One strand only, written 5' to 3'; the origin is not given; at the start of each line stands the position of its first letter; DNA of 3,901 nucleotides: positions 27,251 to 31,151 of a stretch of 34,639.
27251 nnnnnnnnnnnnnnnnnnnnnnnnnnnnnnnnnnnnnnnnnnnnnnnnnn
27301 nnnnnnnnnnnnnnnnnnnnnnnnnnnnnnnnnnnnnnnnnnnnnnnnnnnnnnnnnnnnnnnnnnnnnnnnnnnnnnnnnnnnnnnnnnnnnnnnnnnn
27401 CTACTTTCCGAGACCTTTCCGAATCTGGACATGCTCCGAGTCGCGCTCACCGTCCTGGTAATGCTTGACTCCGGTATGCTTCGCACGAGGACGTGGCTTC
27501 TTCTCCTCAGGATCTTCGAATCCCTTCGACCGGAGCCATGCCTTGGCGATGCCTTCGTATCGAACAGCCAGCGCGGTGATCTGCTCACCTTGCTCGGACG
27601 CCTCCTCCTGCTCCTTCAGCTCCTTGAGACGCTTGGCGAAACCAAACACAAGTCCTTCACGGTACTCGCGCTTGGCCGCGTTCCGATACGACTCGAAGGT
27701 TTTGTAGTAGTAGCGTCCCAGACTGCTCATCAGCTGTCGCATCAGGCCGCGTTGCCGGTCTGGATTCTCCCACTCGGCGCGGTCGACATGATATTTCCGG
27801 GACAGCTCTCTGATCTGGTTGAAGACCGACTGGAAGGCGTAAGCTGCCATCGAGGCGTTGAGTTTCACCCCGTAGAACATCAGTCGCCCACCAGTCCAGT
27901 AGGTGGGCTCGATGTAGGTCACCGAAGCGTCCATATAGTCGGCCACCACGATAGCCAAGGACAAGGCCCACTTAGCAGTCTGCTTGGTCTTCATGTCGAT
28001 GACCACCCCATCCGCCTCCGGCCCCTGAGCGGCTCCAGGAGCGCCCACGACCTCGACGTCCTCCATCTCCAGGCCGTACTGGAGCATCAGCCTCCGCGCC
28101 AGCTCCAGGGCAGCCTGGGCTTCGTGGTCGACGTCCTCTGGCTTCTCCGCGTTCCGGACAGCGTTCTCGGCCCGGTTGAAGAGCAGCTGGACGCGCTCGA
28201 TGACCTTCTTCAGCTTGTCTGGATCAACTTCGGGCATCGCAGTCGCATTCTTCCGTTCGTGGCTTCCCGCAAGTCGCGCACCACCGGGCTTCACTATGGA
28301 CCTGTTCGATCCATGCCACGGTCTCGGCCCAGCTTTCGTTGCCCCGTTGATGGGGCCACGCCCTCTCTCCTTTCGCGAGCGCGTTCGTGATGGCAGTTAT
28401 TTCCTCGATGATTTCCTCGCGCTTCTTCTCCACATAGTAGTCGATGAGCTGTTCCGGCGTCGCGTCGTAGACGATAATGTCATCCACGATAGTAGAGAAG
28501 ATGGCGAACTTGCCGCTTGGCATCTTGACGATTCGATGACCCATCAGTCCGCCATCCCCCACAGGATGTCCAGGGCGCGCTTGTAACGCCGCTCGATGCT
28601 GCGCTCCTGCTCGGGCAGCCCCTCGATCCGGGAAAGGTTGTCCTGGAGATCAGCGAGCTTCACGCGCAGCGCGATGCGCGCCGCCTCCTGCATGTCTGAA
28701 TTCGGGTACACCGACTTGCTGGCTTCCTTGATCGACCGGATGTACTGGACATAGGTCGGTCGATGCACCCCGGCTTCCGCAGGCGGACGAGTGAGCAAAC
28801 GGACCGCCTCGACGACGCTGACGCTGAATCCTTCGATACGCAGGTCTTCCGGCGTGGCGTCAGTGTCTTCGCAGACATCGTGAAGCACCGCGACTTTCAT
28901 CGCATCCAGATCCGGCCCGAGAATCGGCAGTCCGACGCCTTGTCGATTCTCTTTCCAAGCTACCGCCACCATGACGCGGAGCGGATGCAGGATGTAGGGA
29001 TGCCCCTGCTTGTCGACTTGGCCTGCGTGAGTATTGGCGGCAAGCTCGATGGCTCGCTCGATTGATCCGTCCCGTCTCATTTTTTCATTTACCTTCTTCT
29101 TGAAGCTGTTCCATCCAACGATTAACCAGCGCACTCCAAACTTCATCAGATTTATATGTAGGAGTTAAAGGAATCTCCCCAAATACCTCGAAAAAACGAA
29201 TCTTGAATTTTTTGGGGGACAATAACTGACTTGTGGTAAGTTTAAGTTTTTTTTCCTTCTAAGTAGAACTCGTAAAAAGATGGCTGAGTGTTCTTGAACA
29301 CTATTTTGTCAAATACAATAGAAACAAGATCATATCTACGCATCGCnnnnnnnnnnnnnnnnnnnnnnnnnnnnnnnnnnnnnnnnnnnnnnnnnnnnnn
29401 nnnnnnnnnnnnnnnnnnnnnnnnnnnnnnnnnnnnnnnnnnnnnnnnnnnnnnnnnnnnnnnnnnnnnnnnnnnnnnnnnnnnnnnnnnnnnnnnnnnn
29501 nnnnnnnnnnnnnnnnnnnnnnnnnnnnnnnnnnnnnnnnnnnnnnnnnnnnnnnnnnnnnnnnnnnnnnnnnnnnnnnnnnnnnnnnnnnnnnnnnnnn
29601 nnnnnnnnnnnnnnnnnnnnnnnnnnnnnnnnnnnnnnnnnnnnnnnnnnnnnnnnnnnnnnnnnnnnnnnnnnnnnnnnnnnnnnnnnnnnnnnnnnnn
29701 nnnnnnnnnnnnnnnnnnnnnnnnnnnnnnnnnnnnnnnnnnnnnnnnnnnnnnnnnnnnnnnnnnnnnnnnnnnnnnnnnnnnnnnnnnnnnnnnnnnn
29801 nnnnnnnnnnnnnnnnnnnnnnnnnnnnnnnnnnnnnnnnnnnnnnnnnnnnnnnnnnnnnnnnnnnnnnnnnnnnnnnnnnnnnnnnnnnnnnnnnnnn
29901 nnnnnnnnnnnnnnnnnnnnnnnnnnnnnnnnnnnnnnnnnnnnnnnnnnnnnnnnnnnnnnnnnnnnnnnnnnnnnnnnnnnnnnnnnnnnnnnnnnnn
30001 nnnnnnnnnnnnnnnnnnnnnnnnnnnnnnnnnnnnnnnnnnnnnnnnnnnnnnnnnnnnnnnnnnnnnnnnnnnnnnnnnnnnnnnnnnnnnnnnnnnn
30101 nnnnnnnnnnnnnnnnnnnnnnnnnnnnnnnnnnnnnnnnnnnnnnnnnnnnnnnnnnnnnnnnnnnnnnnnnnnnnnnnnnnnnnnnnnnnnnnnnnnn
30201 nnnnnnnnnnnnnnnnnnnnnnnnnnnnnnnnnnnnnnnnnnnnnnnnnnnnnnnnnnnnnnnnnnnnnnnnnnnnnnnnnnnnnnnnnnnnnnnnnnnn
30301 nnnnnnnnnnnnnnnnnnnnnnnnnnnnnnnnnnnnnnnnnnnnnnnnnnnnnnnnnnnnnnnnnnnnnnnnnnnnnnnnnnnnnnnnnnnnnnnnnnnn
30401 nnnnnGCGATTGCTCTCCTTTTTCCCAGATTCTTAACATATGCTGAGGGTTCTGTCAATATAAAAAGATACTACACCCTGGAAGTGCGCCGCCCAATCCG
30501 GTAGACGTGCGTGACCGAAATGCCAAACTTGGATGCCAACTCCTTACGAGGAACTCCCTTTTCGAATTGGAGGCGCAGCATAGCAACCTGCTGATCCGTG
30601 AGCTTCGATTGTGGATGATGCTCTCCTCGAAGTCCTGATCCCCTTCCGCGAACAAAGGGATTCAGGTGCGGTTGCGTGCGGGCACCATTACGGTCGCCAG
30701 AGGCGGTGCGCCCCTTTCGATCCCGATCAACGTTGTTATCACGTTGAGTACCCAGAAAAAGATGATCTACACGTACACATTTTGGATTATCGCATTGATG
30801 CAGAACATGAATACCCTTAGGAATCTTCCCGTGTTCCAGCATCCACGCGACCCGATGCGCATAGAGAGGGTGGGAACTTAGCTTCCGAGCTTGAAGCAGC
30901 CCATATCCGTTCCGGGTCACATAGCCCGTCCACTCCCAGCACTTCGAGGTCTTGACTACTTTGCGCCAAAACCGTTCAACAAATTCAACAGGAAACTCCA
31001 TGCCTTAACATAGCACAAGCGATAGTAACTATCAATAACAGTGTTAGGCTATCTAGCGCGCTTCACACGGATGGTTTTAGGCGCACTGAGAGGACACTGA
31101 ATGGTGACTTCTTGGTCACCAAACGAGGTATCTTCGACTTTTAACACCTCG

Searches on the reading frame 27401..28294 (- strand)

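Call 8: search_protein_families(library=pfam, proteins=[window:27401-28294:-])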
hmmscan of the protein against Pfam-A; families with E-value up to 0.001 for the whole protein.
window:27401-28294:- (297 aa): 2 families
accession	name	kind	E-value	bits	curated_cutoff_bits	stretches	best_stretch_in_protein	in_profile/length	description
PF23771.1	DUF7168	-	2.9e-18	66.3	25.5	1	99-235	13-120/140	Domain of unknown function (DUF7168)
PF10979.13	DUF2786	-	2.7e-09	37.3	23.9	1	30-77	1-40/40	Protein of unknown function (DUF2786)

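Call 70: search_protein_families(library=phrogs, proteins=[window:27401-28237:-], max_evalue=0.001)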
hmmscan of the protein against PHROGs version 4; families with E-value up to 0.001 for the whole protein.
window:27401-28237:- (278 aa): 1 family
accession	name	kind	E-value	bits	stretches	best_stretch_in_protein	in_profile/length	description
phrog_421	-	unknown function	1.5e-25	91.1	1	8-277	5-231/241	unknown function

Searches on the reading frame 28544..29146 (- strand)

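Call 14: search_protein_families(library=pfam, proteins=[window:28544-29146:-], max_evalue=0.01)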
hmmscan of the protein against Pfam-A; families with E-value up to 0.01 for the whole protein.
window:28544-29146:- (200 aa): 4 families
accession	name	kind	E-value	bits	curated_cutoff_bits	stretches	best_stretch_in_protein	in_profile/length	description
PF13328.12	HD_4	-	1.6e-05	25.1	27.2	1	32-133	1-85/156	HD domain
PF16844.10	DIMCO_N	-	0.0016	19.2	36.7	0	161-199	43-83/91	Dinitrogenase iron-molybdenum cofactor, N-terminal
PF01966.28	HD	-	0.0046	17.7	22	1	54-173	4-115/116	HD domain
PF03495.19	Binary_toxB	-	0.0067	17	25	0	93-162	3-68/78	Clostridial binary toxin B/anthrax toxin PA Ca-binding domain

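Call 51: search_protein_families(library=phrogs, proteins=[window:28544-29146:-], max_evalue=0.001)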
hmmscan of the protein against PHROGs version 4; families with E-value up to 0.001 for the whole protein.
window:28544-29146:- (200 aa): 2 families
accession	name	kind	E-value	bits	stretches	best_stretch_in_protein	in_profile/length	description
phrog_990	-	other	2e-34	120.5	1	16-198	142-294/374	metal-dependent phosphohydrolase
phrog_30929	-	unknown function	3.9e-09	36.9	1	30-189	239-368/413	-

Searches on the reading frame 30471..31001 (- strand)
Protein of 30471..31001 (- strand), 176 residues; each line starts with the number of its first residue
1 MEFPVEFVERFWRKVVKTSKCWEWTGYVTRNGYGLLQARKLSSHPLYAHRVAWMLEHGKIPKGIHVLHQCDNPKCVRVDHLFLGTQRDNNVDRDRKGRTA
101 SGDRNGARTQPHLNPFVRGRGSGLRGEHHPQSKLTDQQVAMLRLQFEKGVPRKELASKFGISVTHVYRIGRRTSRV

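Call 14: search_protein_families(library=pfam, proteins=[window:30471-31001:-], max_evalue=0.01)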
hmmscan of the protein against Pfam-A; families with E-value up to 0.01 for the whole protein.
window:30471-31001:- (176 aa): 6 families
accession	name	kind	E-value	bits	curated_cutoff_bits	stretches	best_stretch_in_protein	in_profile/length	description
PF13392.12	HNH_3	-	1.7e-16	60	24.8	1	47-91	2-46/46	HNH endonuclease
PF05551.17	zf-His_Me_endon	-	1.2e-05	26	27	1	28-90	12-91/131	Zinc-binding loop region of homing endonuclease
PF02796.21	HTH_7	-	0.0015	19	23.8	1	133-169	5-41/45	Helix-turn-helix domain of resolvase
PF13518.12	HTH_28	-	0.0027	18.2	25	1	147-169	10-32/52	Helix-turn-helix domain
PF04545.22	Sigma70_r4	-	0.0039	17.1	24.1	1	133-172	4-43/50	Sigma-70, region 4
PF13384.12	HTH_23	-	0.0054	16.9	24.6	0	139-169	10-37/50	Homeodomain-like domain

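Call 51: search_protein_families(library=phrogs, proteins=[window:30471-31001:-], max_evalue=0.001)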
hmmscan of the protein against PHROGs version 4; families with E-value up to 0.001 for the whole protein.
window:30471-31001:- (176 aa): 13 families
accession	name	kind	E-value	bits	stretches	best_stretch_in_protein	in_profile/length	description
phrog_1872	-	DNA, RNA and nucleotide metabolism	1.3e-29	104.3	1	6-109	18-125/166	endonuclease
phrog_59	-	DNA, RNA and nucleotide metabolism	1.7e-26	94.6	1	15-173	152-270/423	HNH endonuclease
phrog_826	-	DNA, RNA and nucleotide metabolism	8.1e-26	92.2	1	8-95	71-160/281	HNH endonuclease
phrog_3593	-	DNA, RNA and nucleotide metabolism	3.7e-25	89.8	1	8-102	56-150/210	HNH endonuclease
phrog_6254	-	DNA, RNA and nucleotide metabolism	1.6e-21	78.2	1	17-166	10-144/154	HNH endonuclease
phrog_4842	-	DNA, RNA and nucleotide metabolism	1.5e-19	71.3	1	8-81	64-135/154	HNH endonuclease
phrog_1492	-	DNA, RNA and nucleotide metabolism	3.1e-13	50.6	1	13-101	70-167/414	HNH endonuclease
phrog_99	-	DNA, RNA and nucleotide metabolism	1.1e-07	32.9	1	26-102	143-214/383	HNH endonuclease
phrog_4629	-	DNA, RNA and nucleotide metabolism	0.00013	22.9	1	132-175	35-78/87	HTH DNA binding domain protein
phrog_1891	-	DNA, RNA and nucleotide metabolism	0.00019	22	0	47-84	166-203/255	HNH endonuclease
phrog_323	-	transcription regulation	0.00054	20.6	1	120-172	131-187/319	transcriptional regulator, D5-like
phrog_20467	-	DNA, RNA and nucleotide metabolism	0.00061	20.7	1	108-173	38-102/112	HNH endonuclease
phrog_517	-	DNA, RNA and nucleotide metabolism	0.00086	21.2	0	131-172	83-124/128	HTH DNA binding protein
